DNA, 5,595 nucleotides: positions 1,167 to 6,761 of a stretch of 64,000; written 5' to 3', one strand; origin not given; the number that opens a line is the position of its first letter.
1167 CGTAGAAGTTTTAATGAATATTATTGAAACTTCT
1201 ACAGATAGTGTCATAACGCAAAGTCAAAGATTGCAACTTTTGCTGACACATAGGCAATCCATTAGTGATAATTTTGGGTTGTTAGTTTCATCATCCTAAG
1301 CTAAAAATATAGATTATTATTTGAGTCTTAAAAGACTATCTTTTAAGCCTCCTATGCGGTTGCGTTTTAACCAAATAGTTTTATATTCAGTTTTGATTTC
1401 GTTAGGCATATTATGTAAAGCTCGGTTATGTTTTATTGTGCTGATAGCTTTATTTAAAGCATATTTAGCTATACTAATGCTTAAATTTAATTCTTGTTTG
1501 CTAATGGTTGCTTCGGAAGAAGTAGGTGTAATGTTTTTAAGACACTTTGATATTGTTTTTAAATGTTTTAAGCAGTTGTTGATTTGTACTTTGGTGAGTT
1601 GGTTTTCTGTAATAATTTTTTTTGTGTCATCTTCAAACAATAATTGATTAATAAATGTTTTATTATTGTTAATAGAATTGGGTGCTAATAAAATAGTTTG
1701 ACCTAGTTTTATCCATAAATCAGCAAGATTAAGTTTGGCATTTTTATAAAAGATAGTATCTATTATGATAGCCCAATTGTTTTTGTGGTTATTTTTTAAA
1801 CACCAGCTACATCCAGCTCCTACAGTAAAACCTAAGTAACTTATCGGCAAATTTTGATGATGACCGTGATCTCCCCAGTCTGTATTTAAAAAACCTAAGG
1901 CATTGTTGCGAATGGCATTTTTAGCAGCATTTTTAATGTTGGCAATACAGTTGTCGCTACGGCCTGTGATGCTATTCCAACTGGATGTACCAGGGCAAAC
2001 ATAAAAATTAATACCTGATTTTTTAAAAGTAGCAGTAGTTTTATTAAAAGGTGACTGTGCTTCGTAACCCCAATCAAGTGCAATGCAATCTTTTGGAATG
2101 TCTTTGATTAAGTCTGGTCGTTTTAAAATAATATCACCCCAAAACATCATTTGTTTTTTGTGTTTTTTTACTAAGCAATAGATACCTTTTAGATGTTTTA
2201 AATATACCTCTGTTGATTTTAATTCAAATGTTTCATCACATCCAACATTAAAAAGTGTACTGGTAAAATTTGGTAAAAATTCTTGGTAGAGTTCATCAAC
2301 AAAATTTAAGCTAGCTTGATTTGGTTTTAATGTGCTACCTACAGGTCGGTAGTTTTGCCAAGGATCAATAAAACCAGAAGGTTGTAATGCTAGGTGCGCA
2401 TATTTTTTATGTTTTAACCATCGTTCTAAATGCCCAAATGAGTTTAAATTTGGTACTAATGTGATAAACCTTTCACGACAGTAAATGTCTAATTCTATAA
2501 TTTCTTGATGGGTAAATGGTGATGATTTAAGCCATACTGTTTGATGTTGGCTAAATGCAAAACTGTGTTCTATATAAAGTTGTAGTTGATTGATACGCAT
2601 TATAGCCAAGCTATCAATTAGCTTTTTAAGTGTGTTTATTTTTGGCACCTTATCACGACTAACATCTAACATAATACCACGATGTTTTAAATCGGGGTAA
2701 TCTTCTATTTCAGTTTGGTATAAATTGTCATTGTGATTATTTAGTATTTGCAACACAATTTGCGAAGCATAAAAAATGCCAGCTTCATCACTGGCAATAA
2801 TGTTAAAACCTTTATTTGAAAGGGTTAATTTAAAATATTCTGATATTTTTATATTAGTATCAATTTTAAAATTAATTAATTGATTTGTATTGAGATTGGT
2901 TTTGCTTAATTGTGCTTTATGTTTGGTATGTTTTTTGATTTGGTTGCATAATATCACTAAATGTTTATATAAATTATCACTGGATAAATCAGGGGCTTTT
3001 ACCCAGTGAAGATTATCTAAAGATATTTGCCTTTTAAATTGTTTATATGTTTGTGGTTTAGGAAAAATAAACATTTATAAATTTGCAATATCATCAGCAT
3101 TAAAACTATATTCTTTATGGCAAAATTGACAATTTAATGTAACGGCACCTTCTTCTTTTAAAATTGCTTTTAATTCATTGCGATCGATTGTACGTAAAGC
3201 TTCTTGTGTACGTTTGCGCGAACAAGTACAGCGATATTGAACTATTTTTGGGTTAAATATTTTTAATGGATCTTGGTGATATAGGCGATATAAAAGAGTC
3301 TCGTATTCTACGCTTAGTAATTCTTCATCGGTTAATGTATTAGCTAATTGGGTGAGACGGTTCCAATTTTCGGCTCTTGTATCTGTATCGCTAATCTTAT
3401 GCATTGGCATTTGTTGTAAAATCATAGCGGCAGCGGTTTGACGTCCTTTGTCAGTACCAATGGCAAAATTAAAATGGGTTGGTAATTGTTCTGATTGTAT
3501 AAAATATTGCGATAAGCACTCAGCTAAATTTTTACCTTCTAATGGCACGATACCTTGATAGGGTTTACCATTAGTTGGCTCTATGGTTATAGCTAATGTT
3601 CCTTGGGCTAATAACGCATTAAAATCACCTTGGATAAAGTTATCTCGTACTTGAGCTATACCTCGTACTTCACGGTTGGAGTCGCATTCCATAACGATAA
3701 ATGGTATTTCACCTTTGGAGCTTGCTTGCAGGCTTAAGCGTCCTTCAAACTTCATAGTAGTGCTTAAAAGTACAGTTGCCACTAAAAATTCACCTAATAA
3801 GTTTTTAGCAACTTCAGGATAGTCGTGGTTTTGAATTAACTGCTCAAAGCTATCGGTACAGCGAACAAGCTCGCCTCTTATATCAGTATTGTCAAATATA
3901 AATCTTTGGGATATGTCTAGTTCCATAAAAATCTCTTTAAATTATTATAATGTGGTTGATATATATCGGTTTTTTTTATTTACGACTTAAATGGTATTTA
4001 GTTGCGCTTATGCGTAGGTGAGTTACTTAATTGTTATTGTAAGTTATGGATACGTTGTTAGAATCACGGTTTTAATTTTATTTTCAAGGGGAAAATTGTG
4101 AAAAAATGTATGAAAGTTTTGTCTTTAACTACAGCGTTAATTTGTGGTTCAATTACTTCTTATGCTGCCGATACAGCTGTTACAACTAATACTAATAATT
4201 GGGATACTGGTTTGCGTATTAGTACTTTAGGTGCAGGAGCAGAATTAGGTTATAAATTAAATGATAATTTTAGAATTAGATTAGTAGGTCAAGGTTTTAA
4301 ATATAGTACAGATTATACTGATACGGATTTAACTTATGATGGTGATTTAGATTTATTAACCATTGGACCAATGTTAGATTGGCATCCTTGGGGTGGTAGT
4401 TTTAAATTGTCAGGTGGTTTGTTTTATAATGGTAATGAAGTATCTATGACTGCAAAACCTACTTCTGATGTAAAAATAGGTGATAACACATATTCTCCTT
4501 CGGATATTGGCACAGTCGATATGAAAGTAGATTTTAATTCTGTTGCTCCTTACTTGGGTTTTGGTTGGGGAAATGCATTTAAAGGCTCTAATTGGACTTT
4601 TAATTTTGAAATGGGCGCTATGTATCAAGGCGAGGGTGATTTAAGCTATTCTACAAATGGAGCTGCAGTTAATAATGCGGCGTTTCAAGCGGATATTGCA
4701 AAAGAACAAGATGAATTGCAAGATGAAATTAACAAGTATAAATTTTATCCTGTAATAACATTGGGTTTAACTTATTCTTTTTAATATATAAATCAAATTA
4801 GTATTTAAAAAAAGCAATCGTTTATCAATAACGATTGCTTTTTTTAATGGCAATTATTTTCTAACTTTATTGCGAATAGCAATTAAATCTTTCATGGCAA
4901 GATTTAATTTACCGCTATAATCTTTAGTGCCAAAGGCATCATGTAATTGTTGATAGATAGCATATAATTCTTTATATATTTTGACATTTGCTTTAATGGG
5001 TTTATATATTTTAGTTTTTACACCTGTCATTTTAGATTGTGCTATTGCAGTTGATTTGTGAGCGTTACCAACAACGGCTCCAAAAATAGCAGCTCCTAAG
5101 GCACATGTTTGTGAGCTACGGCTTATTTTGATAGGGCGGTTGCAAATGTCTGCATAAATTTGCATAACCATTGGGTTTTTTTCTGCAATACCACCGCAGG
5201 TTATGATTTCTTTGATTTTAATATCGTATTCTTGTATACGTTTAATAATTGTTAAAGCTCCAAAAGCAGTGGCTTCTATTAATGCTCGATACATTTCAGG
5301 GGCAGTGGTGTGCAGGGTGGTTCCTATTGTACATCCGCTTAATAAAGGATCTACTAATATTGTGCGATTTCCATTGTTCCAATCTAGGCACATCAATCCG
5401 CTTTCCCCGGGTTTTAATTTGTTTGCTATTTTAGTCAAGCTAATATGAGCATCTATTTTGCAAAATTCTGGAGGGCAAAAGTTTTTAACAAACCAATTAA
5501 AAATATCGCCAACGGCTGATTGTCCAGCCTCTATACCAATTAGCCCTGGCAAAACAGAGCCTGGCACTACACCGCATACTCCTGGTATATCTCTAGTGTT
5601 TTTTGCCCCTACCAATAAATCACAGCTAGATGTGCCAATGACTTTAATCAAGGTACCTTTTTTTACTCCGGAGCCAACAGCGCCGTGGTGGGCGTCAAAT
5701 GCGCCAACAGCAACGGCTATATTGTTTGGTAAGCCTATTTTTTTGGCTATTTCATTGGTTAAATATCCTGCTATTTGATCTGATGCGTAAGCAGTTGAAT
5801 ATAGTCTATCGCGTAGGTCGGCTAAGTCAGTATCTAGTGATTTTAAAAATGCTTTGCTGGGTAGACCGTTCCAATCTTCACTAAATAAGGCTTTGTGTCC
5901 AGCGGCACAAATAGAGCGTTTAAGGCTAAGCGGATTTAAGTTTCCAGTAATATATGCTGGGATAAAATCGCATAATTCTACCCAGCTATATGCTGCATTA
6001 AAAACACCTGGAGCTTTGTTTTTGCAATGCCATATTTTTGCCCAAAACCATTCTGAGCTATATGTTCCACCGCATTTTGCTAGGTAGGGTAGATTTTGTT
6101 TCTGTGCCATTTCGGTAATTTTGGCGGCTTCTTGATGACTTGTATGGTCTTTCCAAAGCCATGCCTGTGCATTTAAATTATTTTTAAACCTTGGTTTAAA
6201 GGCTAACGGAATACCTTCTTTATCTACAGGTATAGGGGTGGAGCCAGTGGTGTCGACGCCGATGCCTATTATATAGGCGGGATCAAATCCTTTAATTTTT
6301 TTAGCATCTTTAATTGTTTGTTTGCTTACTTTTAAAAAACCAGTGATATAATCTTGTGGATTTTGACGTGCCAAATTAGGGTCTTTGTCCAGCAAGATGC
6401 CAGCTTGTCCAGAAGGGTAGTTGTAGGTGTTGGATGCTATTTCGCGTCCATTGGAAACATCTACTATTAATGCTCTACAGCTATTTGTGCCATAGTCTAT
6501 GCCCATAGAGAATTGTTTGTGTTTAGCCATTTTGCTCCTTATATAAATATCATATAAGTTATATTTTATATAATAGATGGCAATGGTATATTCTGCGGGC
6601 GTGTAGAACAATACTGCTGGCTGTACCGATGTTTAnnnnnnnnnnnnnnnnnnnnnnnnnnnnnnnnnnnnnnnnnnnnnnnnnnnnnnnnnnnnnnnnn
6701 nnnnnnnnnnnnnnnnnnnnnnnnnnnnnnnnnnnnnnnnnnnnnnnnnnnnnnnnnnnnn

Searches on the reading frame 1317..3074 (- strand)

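Call 51: search_protein_families(library=pfam, proteins=[window:1317-3074:-], max_evalue=0.001)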
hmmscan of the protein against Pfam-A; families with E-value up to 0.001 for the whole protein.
window:1317-3074:- (585 aa): 2 families
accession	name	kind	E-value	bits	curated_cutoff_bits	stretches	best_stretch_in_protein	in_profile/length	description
PF00728.28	Glyco_hydro_20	-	6.1e-20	72.3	22.3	1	130-285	2-174/348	Glycosyl hydrolase family 20, catalytic domain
PF02838.20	Glyco_hydro_20b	-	2e-09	38.7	26.1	1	3-126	4-124/124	Glycosyl hydrolase family 20, domain 2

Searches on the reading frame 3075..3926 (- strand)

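Call 51: search_protein_families(library=pfam, proteins=[window:3075-3926:-], max_evalue=0.001)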
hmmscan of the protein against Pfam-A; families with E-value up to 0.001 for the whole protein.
window:3075-3926:- (283 aa): 1 family
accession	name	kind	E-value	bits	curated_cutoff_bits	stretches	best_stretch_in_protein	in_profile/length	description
PF01430.24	HSP33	-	2.7e-80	270.2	21.4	1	4-276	1-273/273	Hsp33 protein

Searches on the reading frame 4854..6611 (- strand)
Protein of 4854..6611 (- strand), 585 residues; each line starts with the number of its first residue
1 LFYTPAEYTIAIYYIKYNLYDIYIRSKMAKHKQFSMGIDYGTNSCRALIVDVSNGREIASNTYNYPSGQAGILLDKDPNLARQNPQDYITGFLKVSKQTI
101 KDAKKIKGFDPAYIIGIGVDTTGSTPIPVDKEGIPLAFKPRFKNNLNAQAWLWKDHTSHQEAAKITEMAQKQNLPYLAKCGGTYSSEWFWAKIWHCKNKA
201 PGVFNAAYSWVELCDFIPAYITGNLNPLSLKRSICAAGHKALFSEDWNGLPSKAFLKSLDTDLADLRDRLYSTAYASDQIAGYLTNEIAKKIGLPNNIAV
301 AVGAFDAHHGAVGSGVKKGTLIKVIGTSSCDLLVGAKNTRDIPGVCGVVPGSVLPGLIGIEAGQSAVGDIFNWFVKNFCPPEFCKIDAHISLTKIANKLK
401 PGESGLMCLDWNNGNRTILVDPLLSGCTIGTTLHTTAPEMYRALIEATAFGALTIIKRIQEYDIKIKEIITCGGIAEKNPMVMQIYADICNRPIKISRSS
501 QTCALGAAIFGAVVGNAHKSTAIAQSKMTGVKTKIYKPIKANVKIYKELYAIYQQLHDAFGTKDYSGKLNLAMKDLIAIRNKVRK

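Call 51: search_protein_families(library=pfam, proteins=[window:4854-6611:-], max_evalue=0.001)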
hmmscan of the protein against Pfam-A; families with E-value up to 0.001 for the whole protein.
window:4854-6611:- (585 aa): 2 families
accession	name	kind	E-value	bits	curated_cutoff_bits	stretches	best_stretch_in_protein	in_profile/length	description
PF02782.22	FGGY_C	-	3e-39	135.3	27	1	324-513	4-196/198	FGGY family of carbohydrate kinases, C-terminal domain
PF00370.27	FGGY_N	-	1.2e-16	61.5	28.8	1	36-313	3-245/245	FGGY family of carbohydrate kinases, N-terminal domain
